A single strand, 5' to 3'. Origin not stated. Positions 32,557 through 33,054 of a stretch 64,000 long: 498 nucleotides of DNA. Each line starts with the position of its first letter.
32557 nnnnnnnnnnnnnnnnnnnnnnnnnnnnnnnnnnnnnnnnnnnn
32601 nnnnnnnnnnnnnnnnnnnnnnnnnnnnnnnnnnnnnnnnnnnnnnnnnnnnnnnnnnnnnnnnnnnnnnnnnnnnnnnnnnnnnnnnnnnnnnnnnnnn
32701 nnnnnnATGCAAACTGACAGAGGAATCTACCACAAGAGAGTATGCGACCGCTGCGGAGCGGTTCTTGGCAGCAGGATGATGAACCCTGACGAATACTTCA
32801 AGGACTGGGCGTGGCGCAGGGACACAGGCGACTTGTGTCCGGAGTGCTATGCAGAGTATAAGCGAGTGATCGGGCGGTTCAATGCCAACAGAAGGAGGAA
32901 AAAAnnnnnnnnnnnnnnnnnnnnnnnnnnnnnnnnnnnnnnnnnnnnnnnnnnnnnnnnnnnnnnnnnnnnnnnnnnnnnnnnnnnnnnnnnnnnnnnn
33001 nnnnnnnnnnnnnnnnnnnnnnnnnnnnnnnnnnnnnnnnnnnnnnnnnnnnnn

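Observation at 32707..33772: Translationally coupled tandem arrays of zinc-ribbon mini-proteins (two paralog families)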

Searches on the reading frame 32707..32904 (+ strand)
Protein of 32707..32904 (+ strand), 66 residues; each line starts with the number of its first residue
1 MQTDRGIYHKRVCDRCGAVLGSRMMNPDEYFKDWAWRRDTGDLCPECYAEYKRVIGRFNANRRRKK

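Call 8: search_protein_families(library=pfam, max_evalue=1, proteins=[window:32707-32904:+])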
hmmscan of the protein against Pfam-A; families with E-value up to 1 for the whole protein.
window:32707-32904:+ (66 aa): 13 families
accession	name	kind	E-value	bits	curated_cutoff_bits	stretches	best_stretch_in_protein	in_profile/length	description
PF18912.6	DZR_2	-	0.0071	16.6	27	0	39-53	19-33/56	Double zinc ribbon domain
PF09723.15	Zn_ribbon_8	-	0.023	15.1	34.4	0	41-55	26-41/41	Zinc ribbon domain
PF11781.13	Zn_ribbon_RRN7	-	0.037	14.1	27.1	1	10-21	21-32/32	Zinc-finger of RNA-polymerase I-specific TFIIB, Rrn7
PF23137.1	HVO_0758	-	0.04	14.2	27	1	6-53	16-54/55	HVO_0758 mu-protein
PF24453.1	DUF7569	-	0.041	14.4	27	1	39-59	32-49/70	Family of unknown function (DUF7569)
PF24458.1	DUF7573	-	0.051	14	30.2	0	12-23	13-24/39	Domain of unknown function (DUF7573)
PF12773.13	DZR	-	0.055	14.1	27.3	1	10-50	12-33/45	Double zinc ribbon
PF14569.12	zf-UDP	-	0.061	13.8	27.1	1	37-56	46-65/78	Zinc-binding RING-finger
PF23545.1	Zn_ribbon_HMPTM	-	0.092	12.8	27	0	43-49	8-14/45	HMPTM N-terminal zinc ribbon domain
PF01378.23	IgG_binding_B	-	0.19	12.5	25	1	27-43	35-51/68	B domain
PF18439.7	zf_UBZ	-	0.24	11.5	25.6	0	12-20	4-12/32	Ubiquitin-Binding Zinc Finger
PF08271.17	Zn_Ribbon_TF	-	0.48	10.5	29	0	12-22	21-31/43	TFIIB zinc-binding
PF07503.17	zf-HYPF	-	0.78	10.1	23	0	43-54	1-12/34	HypF finger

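Call 9: search_protein_families(library=phrogs, max_evalue=1, proteins=[window:32707-32904:+])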
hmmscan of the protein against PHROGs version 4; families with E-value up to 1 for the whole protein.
window:32707-32904:+ (66 aa): 5 families
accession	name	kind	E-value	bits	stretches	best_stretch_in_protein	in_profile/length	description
phrog_17873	-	unknown function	0.17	13.3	1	12-50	15-65/69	-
phrog_20467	-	DNA, RNA and nucleotide metabolism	0.19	12.6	1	5-55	18-52/112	HNH endonuclease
phrog_18649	-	unknown function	0.24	12.4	1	7-47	9-51/68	-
phrog_1244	-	unknown function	0.32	11.4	0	39-53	106-120/157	-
phrog_28447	-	unknown function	0.34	12.1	1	4-26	57-79/83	-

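Call 22: find_homologous_proteins(query=A1, max_evalue=0.01)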
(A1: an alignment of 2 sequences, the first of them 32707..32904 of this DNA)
Query A1 (2 sequences) (66 aa, profile of the alignment): 68 proteins with E <= 0.01 among 68 candidates.
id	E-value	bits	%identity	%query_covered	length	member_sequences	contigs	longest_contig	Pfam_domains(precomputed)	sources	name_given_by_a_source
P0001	2.6e-33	132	31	79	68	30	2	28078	-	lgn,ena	-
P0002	3.0e-32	128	34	79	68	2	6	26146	-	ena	-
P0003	3.8e-30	121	32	79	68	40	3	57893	-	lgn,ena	-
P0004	3.2e-29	118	94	100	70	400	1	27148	-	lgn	-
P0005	4.0e-29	118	95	85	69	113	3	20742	-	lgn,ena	-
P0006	1.6e-28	116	29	79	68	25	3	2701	-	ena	-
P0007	4.4e-28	115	92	100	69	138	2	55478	-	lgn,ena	-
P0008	4.5e-28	115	88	100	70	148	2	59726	-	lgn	-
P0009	6.4e-28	114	86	100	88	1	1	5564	-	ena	-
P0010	1.1e-27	114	92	95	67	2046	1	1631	-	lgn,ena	-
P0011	1.2e-27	113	90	95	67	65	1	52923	-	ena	-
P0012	1.3e-27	113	90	95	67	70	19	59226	-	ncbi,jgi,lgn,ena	jgi:hypothetical protein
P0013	1.7e-27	113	97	89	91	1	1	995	-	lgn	-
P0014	2.7e-27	112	84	98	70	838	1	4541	-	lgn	-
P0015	2.9e-27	112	34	65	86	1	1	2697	-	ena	-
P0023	1.1e-24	104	79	92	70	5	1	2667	-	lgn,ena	-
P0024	2.5e-24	103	80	100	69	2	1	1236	-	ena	-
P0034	2.0e-20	90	64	100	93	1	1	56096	-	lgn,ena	-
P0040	8.0e-19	85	73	95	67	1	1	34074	-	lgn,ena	-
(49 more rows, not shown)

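Call 27: find_related_loci(query=window:32707-32904:+, collection=viral_contigs, flank=4000)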
Query window:32707-32904:+ (66 aa) in viral_contigs; peptide patterns used: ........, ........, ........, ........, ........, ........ (x = any residue, [..] = any of these).
528 stretches matched a pattern; 510 encode a relative of the query (tblastn E <= 1e-3); the best 80 are kept; 80 distinct loci.
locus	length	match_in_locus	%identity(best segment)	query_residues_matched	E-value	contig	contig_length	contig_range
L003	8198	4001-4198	98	1-66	2e-41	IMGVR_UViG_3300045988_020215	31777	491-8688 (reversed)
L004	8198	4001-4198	97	1-66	3e-41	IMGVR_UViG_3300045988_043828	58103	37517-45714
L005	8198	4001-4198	98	1-66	2e-41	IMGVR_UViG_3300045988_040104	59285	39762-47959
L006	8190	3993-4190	98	1-66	2e-41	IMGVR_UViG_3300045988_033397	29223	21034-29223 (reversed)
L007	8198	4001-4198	97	1-66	3e-41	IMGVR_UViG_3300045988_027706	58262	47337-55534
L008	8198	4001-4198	97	1-66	3e-41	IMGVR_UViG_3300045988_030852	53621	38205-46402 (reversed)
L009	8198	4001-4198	97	1-66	5e-41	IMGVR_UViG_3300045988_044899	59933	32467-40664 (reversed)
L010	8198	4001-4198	97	1-66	5e-41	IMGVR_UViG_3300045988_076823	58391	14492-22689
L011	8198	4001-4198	97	1-66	5e-41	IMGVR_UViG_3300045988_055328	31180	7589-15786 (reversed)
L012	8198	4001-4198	97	1-66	5e-41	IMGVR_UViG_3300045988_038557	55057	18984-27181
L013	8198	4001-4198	97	1-66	5e-41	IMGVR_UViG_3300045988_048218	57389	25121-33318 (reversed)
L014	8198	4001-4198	97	1-66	5e-41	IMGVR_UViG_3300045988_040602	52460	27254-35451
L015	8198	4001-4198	97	1-66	5e-41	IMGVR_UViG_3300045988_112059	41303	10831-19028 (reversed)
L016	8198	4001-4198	97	1-66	5e-41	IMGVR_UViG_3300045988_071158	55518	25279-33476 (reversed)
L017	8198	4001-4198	97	1-66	5e-41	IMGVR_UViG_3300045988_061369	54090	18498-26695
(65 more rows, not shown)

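Call 40: predict_structure(alignment_id=A3)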
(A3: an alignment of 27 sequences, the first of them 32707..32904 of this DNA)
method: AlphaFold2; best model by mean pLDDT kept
length: 66 residues; sequences in the alignment: 27
mean_pLDDT: 75.0   pTM: 0.53
mean pLDDT of the five models: 75.0, 74.2, 73.6, 70.4, 66.5
residues with pLDDT >= 90: 0; 70-90: 47; 50-70: 19; < 50: 0
segments of 3 or more residues with pLDDT < 50: none
pLDDT, mean of each block of 10 residues (from residue 1): 66 83 69 71 84 81 67
secondary structure, 60 per line:
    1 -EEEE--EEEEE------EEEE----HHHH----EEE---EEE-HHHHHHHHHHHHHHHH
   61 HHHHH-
elements in order: E2-5 E8-12 E19-22 H27-30 E35-37 E41-43 H45-65

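Call 44: search_solved_structures(query=A3, max_evalue=10, show_alignments=2)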
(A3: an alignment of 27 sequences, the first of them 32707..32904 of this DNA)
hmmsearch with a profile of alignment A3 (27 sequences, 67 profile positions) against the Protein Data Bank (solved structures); distinct sequences matched with E-value up to 10: 13.
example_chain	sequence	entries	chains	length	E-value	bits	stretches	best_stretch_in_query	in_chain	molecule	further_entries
8zg8_A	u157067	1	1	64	0.069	16.2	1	36-63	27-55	E3 ubiquitin-protein ligase PRT1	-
8zgb_A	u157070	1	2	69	0.075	16.1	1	36-63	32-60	W-degron,E3 ubiquitin-protein ligase PRT1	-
8zg9_A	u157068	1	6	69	0.075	16.1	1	36-63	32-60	Y-degron,E3 ubiquitin-protein ligase PRT1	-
8zga_A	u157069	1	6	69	0.075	16.1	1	36-63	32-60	F-degron,E3 ubiquitin-protein ligase PRT1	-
3mao_A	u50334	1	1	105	0.24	14.5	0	6-24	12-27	Methionine-R-sulfoxide reductase B1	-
1dx8_A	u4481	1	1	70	0.69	13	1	1-63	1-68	RUBREDOXIN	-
6i3v_A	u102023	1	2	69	0.7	13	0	38-62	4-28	TP53-regulated inhibitor of apoptosis 1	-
7bxu_C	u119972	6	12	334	0.7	13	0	39-61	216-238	Osteopetrosis-associated transmembrane protein 1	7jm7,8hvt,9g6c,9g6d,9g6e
7cq5_A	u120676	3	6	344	0.77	12.8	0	39-61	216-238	Osteopetrosis-associated transmembrane protein 1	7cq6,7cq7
3wwl_A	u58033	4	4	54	1.2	12.3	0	11-27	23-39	Alpha-aminoadipate carrier protein LysW | OrfF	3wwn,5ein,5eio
8v53_A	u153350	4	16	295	1.4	12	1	4-24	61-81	Non-homologous end joining protein Ku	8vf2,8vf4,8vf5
9i91_A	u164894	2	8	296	1.4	12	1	4-24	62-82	Non-homologous end joining protein Ku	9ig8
6i3y_A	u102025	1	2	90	1.4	12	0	36-62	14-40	TP53-regulated inhibitor of apoptosis 1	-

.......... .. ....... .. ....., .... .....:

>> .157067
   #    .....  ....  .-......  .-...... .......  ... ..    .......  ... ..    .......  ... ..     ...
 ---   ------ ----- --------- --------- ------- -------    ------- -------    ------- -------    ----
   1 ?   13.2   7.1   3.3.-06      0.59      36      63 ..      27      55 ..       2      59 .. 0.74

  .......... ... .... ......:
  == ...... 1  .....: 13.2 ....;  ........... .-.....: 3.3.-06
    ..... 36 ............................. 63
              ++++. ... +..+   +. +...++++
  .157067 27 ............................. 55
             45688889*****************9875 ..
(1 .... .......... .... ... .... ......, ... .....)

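Call 47: fold_search(model_id=the predicted structure, library=viral)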
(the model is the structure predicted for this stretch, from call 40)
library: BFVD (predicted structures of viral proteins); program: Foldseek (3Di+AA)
matches with E <= 10: 399; with E <= 0.001: 0
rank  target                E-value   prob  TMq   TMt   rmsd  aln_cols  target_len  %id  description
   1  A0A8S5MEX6            1.8e-02  1.00  0.67  0.69   2.8        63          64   16  CHC2 zinc finger protein [Siphoviridae sp. ctYh54]
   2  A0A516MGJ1            4.8e-02  1.00  0.54  0.59   2.5        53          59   21  (no name in the UniProt tables at hand)
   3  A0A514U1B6            4.8e-02  0.98  0.59  0.56   7.3        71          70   25  Uncharacterized protein [Gordonia phage Phendrix]
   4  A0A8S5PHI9            6.6e-02  0.99  0.56  0.29   4.1        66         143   15  Restriction endonuclease [Siphoviridae sp. ctsxw88]
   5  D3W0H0                7.1e-02  0.92  0.45  0.41  11.2        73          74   19  Uncharacterized protein [Lactococcus phage 1358]
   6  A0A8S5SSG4            7.5e-02  0.99  0.67  0.60   4.3        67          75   21  Uncharacterized protein [Siphoviridae sp. ctLnD25]
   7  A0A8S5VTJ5            8.6e-02  0.90  0.44  0.47   4.8        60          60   30  (no name in the UniProt tables at hand)
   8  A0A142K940            9.2e-02  0.94  0.52  0.56   5.7        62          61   22  Uncharacterized protein [Gordonia phage Yvonnetastic]
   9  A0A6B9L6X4            1.2e-01  0.84  0.51  0.27   7.6        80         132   20  Uncharacterized protein [Mycobacterium phage Onyinye]
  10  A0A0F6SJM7            1.4e-01  0.98  0.60  0.40   4.3        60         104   15  Uncharacterized protein [Mycobacterium phage FlagStaff]
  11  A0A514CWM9            1.4e-01  0.99  0.67  0.40   5.4        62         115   21  (no name in the UniProt tables at hand)
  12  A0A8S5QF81            1.6e-01  0.69  0.36  0.39   5.7        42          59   14  DNA-directed RNA polymerase [Siphoviridae sp. ctRBF36]
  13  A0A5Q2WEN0            2.4e-01  0.90  0.47  0.45   3.0        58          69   22  Uncharacterized protein [Arthrobacter phage Kuleana]
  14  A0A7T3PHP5            2.6e-01  0.84  0.40  0.55   3.0        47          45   19  (no name in the UniProt tables at hand)
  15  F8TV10                2.6e-01  0.47  0.42  0.22   5.5        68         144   22  (no name in the UniProt tables at hand)
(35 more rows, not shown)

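Call 48: find_related_loci(query=A3, collection=genome_contigs, flank=6000)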
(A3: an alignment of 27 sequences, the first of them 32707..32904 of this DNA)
Query A3 (66 aa) in genome_contigs; peptide patterns used: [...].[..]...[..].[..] (x = any residue, [..] = any of these).
40 stretches matched a pattern; 2 encode a relative of the query (tblastn E <= 1e-3); 2 distinct loci.
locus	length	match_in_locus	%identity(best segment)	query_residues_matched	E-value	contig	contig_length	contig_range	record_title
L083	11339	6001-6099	36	28-60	1e-6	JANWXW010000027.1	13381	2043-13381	MAG: Myxococcota bacterium isolate SKYG55 k141_638345, whole genome shotgun sequence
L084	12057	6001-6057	58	40-58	7e-5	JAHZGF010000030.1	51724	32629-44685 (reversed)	MAG: Clostridiales bacterium isolate HRGM_Genome_3054 HRGM_Genome_3054_30, whole genome shotgun sequence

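Call 51: search_dna_similar(query=window:32707-32904:+, collection=phages, mode=protein, max_evalue=1, max_rows=25)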
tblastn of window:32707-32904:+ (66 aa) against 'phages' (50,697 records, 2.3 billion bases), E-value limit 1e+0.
Records with a match: 4; places in all: 5; records where one place covers at least 80% of the query: 3.
Best place of each record, by identity: 90-95% 1; 80-90% 1; <60% 2.
By first word of the organism name: Bacteriophage 4.
By host as written in the record: - 4.
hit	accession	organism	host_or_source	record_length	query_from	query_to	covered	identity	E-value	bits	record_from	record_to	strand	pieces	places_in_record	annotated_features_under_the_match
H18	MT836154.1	Bacteriophage sp.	human fecal samples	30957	1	66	100%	93.9%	5e-36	132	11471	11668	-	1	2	record has no annotation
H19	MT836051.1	Bacteriophage sp.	human fecal samples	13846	1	66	100%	84.8%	5e-32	120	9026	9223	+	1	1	record has no annotation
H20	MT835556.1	Bacteriophage sp.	human fecal samples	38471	8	65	88%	35.3%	3e-2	36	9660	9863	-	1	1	record has no annotation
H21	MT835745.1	Bacteriophage sp.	human fecal samples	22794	7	58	79%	37.5%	9e-5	43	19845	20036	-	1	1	record has no annotation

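Call 61: search_protein_representatives(alignment_id=A3)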
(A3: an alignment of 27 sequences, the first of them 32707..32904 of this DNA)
Query: 27 sequences, 67 profile positions. Proteins with E-value up to 0.001 (for the whole library): 249; up to 1e-10: 14; up to 1e-30: 3. The best 150 are listed.
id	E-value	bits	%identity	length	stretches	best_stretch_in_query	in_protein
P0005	3.5e-34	132.5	-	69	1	1-66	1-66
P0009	3.7e-34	132.4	-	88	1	1-66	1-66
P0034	1.6e-31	124.0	-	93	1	1-67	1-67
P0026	1.1e-27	111.7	-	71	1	1-54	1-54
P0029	7.1e-27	109.1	-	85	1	1-53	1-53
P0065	1.5e-23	98.5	-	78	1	1-66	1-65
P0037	6.7e-23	96.4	-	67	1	16-66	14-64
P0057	2.0e-19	85.3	-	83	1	21-66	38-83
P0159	2.6e-17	78.5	-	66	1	1-64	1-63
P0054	4.0e-17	77.9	-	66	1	1-42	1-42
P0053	9.9e-17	76.6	-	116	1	1-43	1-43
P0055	4.2e-14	68.2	-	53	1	1-38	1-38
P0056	1.9e-13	66.1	-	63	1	1-37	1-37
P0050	1.8e-12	63.0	-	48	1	1-37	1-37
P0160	1.9e-10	56.5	-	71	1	1-63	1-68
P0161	2.1e-10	56.4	-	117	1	1-63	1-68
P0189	5.2e-07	45.5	-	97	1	7-62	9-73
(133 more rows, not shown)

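Call 64: search_protein_families(library=pfam, alignment_id=A5, max_evalue=0.01)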
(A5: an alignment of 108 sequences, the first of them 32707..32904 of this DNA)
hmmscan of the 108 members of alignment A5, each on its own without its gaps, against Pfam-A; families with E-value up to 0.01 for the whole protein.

A. member 1, window:32707-32904:+ (66 aa): 1 family
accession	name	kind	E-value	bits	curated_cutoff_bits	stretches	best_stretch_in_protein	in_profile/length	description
PF18912.6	DZR_2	-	0.0071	16.6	27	0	39-53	19-33/56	Double zinc ribbon domain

B. families by the number of members that match (of 108 scanned): 55 families (the first 25 are shown)
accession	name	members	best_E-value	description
PF23550.1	zf_Tbcl_Rhp7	12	0.00098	DNA repair protein rhp7 treble clef domain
PF18439.7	zf_UBZ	10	0.00025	Ubiquitin-Binding Zinc Finger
PF18912.6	DZR_2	8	6.8e-06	Double zinc ribbon domain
PF25206.1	DUF7836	7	0.00023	Domain of unknown function (DUF7836)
PF00569.23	ZZ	7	0.0004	Zinc finger, ZZ type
PF24453.1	DUF7569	5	0.00024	Family of unknown function (DUF7569)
PF07503.17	zf-HYPF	5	0.0015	HypF finger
PF06827.20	zf-FPG_IleRS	5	0.0027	Zinc finger found in FPG and IleRS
PF08274.17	Zn_Ribbon_YjdM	4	0.003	PhnA Zinc-Ribbon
PF13717.11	Zn_ribbon_4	4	0.0038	zinc-ribbon domain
PF24734.1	DUF7685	3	5.4e-05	Domain of unknown function (DUF7685)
PF09723.15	Zn_ribbon_8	3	0.00018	Zinc ribbon domain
PF14471.11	DUF4428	3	0.00032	Domain of unknown function (DUF4428)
PF05191.20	ADK_lid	3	0.00038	Adenylate kinase, active site lid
PF24460.1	DUF7575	3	0.0012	Domain of unknown function (DUF7575)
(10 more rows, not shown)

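Call 65: search_protein_families(library=phrogs, alignment_id=A5, max_evalue=0.001)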
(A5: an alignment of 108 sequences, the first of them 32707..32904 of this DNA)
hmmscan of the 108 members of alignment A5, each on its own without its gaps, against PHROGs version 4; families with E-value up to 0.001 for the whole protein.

A. member 1, window:32707-32904:+ (66 aa): 0 families

B. families by the number of members that match (of 108 scanned): 9 families
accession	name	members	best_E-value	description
phrog_17873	-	6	4.6e-05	-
phrog_9188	-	2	0.00042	-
phrog_32676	-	2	0.00046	-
phrog_18085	-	1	1.8e-05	-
phrog_21667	-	1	9.4e-05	-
phrog_25375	-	1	0.00014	-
phrog_37529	-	1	0.00029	-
phrog_5602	-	1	0.00036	-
phrog_22295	-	1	0.00043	-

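Call 66: search_solved_structures(query=A5, max_evalue=1, show_alignments=1)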
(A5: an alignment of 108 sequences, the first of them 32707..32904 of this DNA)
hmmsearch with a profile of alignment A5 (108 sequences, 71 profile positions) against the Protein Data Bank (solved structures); distinct sequences matched with E-value up to 1: 22.
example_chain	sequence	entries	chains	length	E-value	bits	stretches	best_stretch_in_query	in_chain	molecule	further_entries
2k4x_A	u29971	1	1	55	0.019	17.9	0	6-26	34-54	30S ribosomal protein S27ae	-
7dh7_A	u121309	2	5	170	0.02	17.8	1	8-51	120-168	Transcriptional regulator fur family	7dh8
6tlx_A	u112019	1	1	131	0.035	17.1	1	9-51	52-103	Protein kinase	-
2lce_A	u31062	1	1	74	0.086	15.8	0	4-21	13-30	B-cell lymphoma 6 protein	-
7mc1_A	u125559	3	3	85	0.1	15.6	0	7-21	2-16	Isoform 2 of Zinc finger and BTB domain-containing protein 17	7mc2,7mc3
2cot_A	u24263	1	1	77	0.11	15.5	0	4-23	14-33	Zinc finger protein 435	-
1x6h_A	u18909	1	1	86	0.13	15.3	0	8-25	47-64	Transcriptional repressor CTCF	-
3wwl_A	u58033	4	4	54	0.15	15.1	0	4-25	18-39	Alpha-aminoadipate carrier protein LysW | OrfF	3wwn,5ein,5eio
4mtd_A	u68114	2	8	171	0.15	15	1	6-50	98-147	Zinc uptake regulation protein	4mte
1ibi_A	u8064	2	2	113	0.25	14.3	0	7-45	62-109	CYSTEINE-RICH PROTEIN 2 | CYSTEINE AND GLYCINE-RICH PROTEIN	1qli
8q5b_A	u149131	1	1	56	0.27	14.2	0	6-55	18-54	Small CPxCG-related zinc finger protein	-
7zok_A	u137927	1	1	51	0.32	14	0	5-23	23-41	Adventurous gliding motility protein X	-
1e8j_A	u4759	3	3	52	0.33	14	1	7-37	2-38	RUBREDOXIN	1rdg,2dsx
9qf4_Bk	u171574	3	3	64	0.42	13.6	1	7-37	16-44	C2H2-type domain-containing protein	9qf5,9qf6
7bxu_C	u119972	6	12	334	0.48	13.4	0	39-66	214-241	Osteopetrosis-associated transmembrane protein 1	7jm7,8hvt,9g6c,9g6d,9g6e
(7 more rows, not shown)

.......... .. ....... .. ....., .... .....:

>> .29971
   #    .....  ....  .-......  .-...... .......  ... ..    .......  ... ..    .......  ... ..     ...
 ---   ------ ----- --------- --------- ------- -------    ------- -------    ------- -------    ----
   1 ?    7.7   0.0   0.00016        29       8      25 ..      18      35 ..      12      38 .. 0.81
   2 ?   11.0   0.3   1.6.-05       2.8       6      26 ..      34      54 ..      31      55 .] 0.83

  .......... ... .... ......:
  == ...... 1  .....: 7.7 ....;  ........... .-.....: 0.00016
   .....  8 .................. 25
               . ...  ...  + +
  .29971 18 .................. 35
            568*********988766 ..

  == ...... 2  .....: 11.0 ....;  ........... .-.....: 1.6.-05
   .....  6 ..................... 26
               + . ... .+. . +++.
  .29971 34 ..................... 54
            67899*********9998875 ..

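Call 70: find_encoding_contigs(protein=P0189, flank=5000, max_places=4)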
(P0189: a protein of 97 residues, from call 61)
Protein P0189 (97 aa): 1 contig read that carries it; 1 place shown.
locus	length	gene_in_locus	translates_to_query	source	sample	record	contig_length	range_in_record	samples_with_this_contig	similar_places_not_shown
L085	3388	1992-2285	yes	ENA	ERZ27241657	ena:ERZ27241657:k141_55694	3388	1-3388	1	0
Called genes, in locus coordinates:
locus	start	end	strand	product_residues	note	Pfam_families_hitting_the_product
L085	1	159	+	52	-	?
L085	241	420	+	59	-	-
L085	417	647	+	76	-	-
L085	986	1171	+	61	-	-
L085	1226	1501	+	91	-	-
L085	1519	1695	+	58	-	-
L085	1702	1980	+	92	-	-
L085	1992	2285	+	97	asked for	-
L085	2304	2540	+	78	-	-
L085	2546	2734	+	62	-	-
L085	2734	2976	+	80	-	-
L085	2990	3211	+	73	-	-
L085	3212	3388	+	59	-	?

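Call 71: find_encoding_contigs(protein=P0161, flank=5000, max_places=4)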
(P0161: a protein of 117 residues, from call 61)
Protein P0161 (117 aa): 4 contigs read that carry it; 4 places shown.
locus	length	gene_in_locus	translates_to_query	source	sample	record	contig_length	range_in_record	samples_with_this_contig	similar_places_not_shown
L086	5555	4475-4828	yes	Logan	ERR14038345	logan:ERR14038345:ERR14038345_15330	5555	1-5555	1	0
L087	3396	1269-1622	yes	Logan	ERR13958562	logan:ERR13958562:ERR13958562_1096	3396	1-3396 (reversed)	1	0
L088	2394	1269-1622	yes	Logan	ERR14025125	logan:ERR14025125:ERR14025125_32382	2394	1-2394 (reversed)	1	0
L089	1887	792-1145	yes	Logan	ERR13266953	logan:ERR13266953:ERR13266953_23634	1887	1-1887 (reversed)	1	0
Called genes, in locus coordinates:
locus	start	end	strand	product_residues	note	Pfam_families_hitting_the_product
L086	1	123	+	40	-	?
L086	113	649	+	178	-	PF06725:3D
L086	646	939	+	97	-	-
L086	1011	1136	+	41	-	-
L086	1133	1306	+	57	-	-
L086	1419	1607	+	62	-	-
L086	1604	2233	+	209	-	-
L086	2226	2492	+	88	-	-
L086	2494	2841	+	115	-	-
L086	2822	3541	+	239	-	-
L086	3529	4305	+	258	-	-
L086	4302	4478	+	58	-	-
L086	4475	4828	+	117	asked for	-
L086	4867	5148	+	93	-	PF21349:RUBY_RBDX (faint)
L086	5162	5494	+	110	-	-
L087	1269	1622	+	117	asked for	-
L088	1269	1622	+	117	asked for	-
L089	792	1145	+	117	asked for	-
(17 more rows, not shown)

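Call 80: find_encoding_contigs(protein=P0024, flank=3000, max_places=1)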
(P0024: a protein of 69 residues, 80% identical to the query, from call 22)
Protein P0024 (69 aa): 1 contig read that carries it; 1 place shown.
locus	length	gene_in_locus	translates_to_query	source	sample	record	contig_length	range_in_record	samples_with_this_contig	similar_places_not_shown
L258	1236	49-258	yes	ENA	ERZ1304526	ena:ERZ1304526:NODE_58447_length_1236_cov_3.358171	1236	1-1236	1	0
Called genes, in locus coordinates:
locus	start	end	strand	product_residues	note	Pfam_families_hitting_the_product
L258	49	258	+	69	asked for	-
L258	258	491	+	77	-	-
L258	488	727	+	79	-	-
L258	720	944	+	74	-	-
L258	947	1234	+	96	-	?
